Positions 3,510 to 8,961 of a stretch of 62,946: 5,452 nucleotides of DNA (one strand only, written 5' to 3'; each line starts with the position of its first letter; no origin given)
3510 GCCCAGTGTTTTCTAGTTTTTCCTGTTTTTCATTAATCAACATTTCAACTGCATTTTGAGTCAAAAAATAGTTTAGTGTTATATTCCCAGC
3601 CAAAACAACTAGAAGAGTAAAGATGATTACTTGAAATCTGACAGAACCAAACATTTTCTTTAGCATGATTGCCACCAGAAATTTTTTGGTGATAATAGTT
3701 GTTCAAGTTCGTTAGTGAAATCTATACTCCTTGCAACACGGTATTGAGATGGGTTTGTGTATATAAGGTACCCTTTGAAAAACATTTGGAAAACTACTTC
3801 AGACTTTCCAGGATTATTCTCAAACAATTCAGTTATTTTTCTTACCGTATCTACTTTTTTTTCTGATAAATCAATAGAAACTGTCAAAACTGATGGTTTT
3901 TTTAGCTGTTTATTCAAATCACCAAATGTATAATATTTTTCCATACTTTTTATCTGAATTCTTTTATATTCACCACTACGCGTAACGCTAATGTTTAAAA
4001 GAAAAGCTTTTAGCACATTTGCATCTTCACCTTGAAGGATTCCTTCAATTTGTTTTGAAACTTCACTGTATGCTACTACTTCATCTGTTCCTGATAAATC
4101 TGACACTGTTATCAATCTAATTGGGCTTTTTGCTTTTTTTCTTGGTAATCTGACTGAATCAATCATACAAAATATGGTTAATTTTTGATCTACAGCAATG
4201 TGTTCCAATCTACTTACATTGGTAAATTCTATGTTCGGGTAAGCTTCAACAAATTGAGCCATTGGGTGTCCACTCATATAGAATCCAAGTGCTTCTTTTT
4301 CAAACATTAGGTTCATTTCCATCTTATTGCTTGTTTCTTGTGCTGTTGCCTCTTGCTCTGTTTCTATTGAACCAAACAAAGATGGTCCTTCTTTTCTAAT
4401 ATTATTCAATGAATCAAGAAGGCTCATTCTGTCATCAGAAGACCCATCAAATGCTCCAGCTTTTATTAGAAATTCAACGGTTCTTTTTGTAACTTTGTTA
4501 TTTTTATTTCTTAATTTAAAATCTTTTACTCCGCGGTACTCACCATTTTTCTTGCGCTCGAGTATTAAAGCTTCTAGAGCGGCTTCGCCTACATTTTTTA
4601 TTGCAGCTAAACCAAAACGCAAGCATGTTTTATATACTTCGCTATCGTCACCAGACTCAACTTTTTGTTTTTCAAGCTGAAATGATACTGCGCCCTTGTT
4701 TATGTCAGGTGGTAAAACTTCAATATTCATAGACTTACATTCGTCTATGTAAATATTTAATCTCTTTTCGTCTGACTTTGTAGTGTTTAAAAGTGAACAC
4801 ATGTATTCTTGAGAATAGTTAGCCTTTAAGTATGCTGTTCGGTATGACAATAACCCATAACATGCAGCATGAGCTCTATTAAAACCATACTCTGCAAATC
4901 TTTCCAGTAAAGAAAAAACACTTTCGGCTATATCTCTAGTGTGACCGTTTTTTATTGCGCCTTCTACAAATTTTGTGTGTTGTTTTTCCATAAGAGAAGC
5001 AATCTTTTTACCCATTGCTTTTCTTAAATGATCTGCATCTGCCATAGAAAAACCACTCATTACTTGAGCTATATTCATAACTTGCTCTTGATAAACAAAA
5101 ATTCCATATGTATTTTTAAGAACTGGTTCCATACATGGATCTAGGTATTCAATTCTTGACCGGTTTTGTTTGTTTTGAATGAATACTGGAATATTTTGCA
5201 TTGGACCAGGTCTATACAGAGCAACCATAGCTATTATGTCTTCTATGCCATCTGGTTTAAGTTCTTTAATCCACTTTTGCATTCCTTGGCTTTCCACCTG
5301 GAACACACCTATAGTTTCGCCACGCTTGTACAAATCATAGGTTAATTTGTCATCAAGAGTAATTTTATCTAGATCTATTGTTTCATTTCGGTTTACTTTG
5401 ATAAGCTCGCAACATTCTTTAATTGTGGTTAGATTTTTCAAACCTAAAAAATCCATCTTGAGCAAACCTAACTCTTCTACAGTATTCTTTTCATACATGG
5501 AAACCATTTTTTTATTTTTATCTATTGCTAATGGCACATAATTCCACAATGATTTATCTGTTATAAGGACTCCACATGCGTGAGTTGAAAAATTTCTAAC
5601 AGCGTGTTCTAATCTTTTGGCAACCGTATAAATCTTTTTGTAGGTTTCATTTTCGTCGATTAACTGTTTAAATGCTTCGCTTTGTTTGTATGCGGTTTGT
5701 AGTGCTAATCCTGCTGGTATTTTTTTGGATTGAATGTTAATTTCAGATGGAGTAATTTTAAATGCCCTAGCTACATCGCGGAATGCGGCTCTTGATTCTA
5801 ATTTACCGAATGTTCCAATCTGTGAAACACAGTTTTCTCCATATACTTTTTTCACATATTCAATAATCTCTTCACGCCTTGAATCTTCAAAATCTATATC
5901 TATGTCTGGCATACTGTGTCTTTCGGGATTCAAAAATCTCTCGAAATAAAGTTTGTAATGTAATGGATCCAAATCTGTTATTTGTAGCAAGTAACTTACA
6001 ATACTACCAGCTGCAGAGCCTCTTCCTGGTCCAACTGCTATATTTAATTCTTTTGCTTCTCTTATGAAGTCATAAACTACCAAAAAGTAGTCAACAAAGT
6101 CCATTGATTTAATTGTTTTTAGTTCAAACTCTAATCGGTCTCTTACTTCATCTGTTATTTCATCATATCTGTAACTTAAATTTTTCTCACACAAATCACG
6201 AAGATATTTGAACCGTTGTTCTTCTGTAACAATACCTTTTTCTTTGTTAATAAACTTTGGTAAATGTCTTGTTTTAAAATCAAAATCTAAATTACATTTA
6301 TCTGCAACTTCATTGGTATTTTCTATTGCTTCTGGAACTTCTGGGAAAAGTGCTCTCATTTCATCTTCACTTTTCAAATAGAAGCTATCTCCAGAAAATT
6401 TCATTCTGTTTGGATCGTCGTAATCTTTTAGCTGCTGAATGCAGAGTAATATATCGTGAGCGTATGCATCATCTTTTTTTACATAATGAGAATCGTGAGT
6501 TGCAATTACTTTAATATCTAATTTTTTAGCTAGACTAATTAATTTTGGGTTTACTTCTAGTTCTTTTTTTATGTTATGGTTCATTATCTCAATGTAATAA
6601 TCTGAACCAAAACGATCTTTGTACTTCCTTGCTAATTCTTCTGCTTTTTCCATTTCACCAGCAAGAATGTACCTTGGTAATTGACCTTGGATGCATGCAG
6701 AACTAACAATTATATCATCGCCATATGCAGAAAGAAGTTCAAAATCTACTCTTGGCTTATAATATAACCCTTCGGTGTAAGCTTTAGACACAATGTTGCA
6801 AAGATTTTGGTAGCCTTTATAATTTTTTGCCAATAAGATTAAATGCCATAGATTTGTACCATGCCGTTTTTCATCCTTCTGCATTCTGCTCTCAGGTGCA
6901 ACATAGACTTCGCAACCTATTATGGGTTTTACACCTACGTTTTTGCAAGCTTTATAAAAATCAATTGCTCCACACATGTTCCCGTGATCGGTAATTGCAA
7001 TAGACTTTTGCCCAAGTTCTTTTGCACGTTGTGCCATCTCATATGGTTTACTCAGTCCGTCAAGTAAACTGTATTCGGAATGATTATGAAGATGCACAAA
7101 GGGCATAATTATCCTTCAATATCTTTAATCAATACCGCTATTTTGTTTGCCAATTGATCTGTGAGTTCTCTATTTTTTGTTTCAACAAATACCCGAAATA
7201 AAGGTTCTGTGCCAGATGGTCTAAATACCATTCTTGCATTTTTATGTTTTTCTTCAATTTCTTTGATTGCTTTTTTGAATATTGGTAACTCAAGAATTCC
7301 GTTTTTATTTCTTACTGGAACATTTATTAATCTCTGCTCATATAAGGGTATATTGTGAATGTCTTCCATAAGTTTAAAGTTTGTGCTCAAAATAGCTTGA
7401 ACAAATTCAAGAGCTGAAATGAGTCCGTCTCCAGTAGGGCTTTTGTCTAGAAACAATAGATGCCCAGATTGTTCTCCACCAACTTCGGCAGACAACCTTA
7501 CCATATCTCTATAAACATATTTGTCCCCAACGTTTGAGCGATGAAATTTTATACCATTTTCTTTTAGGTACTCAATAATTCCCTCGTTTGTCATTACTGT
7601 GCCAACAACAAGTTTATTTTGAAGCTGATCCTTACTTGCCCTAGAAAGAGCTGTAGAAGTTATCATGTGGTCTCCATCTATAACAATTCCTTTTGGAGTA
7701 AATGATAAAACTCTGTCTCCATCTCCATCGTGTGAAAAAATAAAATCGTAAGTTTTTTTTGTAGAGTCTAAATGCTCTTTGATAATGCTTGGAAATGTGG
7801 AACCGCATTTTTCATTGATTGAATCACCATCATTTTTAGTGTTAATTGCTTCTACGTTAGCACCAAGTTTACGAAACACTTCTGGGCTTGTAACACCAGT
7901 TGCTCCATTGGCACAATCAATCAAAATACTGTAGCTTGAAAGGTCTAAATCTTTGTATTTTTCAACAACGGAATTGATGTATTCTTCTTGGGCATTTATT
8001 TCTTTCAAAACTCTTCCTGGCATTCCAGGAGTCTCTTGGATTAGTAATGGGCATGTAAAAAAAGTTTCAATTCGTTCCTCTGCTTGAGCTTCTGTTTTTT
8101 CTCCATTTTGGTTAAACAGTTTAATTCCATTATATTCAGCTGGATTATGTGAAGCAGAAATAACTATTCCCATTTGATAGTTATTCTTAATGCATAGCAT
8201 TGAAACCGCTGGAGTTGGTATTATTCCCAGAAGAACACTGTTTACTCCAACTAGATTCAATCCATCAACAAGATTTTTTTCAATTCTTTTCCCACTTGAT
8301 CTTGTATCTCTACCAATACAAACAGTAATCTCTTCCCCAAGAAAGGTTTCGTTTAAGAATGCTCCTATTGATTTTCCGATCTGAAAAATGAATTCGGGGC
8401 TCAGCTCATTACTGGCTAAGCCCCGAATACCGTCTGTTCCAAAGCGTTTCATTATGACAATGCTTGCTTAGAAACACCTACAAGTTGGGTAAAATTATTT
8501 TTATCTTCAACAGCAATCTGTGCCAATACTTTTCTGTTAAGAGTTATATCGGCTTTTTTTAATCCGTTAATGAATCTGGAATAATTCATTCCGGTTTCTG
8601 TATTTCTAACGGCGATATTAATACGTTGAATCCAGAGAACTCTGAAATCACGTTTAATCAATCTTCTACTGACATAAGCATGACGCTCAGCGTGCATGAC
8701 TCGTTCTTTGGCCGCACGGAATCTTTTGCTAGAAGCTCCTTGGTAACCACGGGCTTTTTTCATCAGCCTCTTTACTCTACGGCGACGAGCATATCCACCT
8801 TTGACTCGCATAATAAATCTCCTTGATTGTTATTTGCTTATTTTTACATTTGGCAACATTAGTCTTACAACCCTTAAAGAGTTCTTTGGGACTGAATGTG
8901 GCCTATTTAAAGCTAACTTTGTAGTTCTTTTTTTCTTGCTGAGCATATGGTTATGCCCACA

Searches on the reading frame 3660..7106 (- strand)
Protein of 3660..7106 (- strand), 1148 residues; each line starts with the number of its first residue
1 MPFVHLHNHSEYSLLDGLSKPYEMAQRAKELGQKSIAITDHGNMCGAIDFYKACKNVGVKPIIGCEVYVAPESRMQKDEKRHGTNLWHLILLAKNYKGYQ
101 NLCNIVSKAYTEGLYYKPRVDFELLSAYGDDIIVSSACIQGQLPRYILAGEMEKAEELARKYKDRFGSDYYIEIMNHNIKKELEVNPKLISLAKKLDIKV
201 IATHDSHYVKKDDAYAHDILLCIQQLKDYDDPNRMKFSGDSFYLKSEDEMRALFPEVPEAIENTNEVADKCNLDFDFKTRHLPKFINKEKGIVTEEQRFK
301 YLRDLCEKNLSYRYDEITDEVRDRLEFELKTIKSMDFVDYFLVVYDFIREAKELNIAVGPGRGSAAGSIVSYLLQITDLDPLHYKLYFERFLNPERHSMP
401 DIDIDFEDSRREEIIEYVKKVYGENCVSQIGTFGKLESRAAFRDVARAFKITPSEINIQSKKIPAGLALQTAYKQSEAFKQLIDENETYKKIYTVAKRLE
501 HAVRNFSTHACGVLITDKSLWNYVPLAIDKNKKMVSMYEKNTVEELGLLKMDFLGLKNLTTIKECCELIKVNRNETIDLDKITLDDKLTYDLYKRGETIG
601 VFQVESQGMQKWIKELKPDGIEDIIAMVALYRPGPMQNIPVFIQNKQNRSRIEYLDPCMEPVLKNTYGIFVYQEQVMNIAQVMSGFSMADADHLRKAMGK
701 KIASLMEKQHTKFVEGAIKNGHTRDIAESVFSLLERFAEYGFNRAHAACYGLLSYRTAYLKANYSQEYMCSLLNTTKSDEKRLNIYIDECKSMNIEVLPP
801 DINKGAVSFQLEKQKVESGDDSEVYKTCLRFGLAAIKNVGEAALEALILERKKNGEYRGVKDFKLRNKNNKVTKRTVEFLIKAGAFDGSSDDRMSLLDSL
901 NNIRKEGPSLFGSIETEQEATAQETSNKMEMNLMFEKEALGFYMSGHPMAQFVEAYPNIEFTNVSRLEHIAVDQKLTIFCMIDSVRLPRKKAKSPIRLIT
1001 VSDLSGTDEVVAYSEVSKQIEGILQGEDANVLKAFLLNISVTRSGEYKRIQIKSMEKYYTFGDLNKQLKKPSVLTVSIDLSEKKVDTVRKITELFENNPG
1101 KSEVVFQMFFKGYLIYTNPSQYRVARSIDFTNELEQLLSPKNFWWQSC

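Call 60: search_protein_families(library=pfam, proteins=[window:3660-7106:-], max_evalue=0.00001)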
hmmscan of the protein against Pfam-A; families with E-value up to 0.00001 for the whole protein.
window:3660-7106:- (1148 aa): 4 families
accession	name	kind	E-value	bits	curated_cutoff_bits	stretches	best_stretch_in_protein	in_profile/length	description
PF07733.18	DNA_pol3_alpha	-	2.5e-94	316.2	23.9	1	300-555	1-260/260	Bacterial DNA polymerase III alpha NTPase domain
PF17657.6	DNA_pol3_finger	-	3.7e-63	212.2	22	1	558-721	1-166/166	Bacterial DNA polymerase III alpha subunit finger domain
PF02811.25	PHP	-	2.8e-57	194.1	26.4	1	5-177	1-164/164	PHP domain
PF14579.12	HHH_6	-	8.4e-24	84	25.6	1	794-894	1-88/90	Helix-hairpin-helix motif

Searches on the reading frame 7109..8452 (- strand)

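Call 60: search_protein_families(library=pfam, proteins=[window:7109-8452:-], max_evalue=0.00001)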
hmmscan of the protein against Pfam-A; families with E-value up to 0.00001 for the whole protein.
window:7109-8452:- (447 aa): 4 families
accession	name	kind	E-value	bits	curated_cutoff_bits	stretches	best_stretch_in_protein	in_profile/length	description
PF02878.22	PGM_PMM_I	-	1.8e-38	131.8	22.5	1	2-132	2-131/138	Phosphoglucomutase/phosphomannomutase, alpha/beta/alpha domain I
PF02880.22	PGM_PMM_III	-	8.1e-27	94.1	20.7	1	259-365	1-108/115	Phosphoglucomutase/phosphomannomutase, alpha/beta/alpha domain III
PF02879.22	PGM_PMM_II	-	5.4e-12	46.6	29.3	1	156-255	1-103/103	Phosphoglucomutase/phosphomannomutase, alpha/beta/alpha domain II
PF00408.26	PGM_PMM_IV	-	9.1e-11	42.1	23.1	1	375-439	1-66/68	Phosphoglucomutase/phosphomannomutase, C-terminal domain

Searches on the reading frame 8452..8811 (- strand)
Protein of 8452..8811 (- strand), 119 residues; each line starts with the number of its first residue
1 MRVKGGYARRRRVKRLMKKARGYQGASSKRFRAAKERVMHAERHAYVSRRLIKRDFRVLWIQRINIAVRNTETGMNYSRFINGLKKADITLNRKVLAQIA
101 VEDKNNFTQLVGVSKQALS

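Call 60: search_protein_families(library=pfam, proteins=[window:8452-8811:-], max_evalue=0.00001)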
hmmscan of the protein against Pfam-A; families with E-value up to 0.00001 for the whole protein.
window:8452-8811:- (119 aa): 1 family
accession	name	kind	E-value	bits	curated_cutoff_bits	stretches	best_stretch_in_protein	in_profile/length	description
PF00453.23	Ribosomal_L20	-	1.8e-36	125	30.8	1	2-110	1-107/107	Ribosomal protein L20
